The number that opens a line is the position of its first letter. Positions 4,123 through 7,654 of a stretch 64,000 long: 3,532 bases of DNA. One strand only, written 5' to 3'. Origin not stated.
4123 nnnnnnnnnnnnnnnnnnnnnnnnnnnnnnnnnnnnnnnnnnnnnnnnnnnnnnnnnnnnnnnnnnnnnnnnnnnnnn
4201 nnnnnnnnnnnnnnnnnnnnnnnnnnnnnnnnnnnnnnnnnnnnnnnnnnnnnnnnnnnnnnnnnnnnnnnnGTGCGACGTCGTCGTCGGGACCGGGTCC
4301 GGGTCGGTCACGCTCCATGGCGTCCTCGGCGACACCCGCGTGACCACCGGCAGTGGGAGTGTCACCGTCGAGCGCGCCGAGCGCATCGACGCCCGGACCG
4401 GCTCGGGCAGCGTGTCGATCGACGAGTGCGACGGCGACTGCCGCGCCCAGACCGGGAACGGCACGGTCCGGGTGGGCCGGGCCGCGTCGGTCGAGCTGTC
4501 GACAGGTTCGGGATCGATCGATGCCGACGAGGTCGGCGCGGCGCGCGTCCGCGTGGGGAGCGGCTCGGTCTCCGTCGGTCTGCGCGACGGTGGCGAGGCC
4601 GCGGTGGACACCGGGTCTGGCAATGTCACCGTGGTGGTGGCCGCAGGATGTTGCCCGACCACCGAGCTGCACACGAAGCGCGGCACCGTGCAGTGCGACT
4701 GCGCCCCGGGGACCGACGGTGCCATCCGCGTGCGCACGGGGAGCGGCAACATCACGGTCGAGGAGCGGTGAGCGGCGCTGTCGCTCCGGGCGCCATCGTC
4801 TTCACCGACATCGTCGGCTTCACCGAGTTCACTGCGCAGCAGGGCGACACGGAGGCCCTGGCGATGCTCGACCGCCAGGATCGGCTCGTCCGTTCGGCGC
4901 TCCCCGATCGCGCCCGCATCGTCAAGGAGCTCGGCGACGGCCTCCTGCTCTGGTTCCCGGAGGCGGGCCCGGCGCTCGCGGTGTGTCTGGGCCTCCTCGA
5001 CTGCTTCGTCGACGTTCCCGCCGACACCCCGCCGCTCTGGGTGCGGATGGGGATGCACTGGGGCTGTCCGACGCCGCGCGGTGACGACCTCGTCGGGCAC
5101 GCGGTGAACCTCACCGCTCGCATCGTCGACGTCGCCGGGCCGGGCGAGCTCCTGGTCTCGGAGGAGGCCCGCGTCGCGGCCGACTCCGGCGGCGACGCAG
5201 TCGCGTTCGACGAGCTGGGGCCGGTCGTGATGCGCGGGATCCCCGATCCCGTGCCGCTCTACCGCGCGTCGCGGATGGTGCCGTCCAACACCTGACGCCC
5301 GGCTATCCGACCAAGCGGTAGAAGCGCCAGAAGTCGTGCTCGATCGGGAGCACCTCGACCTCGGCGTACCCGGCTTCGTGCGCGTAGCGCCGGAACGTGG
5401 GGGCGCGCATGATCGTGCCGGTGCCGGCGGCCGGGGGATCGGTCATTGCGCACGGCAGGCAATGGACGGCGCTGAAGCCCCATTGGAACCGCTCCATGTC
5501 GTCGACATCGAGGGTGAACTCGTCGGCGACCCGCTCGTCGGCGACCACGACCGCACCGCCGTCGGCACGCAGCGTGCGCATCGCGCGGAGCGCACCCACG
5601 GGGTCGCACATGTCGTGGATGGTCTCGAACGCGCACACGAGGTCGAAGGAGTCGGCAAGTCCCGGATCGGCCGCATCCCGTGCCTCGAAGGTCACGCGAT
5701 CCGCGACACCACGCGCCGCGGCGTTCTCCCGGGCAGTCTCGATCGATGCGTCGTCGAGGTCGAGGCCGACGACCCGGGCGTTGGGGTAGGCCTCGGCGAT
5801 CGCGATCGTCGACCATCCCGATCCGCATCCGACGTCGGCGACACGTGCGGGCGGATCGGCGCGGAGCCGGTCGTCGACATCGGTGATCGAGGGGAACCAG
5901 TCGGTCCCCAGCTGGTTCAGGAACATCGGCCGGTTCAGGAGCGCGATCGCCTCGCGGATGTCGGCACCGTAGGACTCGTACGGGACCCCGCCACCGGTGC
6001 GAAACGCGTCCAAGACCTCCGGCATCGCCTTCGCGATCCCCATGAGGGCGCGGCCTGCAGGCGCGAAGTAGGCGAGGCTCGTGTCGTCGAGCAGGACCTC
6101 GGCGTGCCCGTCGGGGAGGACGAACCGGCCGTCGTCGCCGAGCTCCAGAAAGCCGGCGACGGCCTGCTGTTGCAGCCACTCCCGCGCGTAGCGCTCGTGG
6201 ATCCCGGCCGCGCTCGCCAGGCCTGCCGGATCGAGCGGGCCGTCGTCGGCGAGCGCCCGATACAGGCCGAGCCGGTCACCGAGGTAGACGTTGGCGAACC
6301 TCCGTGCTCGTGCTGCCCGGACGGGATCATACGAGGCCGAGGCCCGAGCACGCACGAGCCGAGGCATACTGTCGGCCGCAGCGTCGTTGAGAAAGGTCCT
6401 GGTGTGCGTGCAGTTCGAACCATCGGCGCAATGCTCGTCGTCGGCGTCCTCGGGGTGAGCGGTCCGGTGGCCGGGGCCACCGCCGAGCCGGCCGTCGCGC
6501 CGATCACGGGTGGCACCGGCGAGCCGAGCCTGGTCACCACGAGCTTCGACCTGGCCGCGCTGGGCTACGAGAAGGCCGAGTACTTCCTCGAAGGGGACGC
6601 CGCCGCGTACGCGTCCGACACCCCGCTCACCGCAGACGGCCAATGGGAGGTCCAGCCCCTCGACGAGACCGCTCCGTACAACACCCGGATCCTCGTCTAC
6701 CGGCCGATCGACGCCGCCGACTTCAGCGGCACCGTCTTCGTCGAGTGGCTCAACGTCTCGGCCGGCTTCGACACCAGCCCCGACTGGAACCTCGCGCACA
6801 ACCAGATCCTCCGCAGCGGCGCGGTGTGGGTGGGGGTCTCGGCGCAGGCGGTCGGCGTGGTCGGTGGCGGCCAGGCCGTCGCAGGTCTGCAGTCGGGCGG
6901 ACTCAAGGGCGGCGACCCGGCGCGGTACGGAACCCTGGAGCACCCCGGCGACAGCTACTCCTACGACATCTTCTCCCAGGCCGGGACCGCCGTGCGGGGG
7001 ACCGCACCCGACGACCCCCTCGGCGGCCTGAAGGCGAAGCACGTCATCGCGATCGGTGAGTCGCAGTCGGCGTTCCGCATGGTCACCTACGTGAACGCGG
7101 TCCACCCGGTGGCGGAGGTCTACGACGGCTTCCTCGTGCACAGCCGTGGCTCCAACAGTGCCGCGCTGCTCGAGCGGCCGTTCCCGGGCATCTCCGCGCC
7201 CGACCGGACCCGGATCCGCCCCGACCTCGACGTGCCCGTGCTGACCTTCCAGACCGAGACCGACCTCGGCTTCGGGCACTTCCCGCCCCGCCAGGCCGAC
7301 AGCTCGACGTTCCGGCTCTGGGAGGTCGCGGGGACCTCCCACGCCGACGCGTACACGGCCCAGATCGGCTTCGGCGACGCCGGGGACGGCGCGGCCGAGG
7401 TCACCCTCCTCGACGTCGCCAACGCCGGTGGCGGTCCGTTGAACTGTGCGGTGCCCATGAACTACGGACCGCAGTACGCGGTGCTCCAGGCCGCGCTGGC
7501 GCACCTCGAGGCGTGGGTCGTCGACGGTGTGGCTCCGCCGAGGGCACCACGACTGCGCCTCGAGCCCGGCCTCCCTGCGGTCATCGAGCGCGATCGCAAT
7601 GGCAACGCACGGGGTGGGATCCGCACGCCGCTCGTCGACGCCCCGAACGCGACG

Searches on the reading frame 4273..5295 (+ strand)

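Call 82: search_protein_families(library=pfam, proteins=[window:4273-5295:+], max_evalue=0.0001)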
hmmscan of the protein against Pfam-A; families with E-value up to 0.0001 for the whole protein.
window:4273-5295:+ (340 aa): 1 family
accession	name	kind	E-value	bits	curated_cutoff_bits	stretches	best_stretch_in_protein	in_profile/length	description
PF00211.25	Guanylate_cyc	-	2.3e-06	27.7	21.9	1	174-322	10-172/183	Adenylate and Guanylate cyclase catalytic domain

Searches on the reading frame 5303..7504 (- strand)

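Call 11: search_protein_families(library=pfam, proteins=[window:5303-7504:-])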
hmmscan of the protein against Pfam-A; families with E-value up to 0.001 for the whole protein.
window:5303-7504:- (733 aa): 15 families
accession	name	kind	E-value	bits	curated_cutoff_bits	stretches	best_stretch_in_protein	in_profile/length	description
PF13847.12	Methyltransf_31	-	1e-22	80.8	27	1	553-668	5-123/145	Methyltransferase domain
PF13649.12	Methyltransf_25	-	2.3e-17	63.9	27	1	555-650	1-97/97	Methyltransferase domain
PF08242.18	Methyltransf_12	-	2e-16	60.9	30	1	557-651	2-97/98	Methyltransferase domain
PF08241.18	Methyltransf_11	-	1.9e-15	57.7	21.2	1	557-653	2-94/95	Methyltransferase domain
PF13489.12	Methyltransf_23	-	5.2e-13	49.5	27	1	549-716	20-162/164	Methyltransferase domain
PF05175.20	MTS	-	1.8e-09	37.9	23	1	550-625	30-104/170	Methyltransferase small domain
PF21320.3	HTH_65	-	6.1e-08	33.2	24.1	1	408-471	9-73/75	Rv2258c-like winged HTH domain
PF06325.19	PrmA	-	6.9e-08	32.8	22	1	552-625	162-232/296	Ribosomal protein L11 methyltransferase (PrmA)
PF01209.24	Ubie_methyltran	-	9.8e-06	25.5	20.1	1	548-655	44-152/233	ubiE/COQ5 methyltransferase family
PF00891.24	Methyltransf_2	-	1.5e-05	24.9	22.3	1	553-655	64-165/210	O-methyltransferase domain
PF02390.23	Methyltransf_4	-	3.5e-05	23.8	24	1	555-600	5-50/173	Putative methyltransferase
PF02353.26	CMAS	-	3.9e-05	23.6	27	1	545-630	56-138/273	Mycolic acid cyclopropane synthetase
PF13679.12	Methyltransf_32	-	0.00024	21.5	27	1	547-614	21-92/143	Methyltransferase domain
PF09445.16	Methyltransf_15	-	0.00024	21.1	22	0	555-611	4-58/165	RNA cap guanine-N2 methyltransferase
PF01170.24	UPF0020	-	0.00079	19.6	22.3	0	570-623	71-125/197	RMKL-like, methyltransferase domain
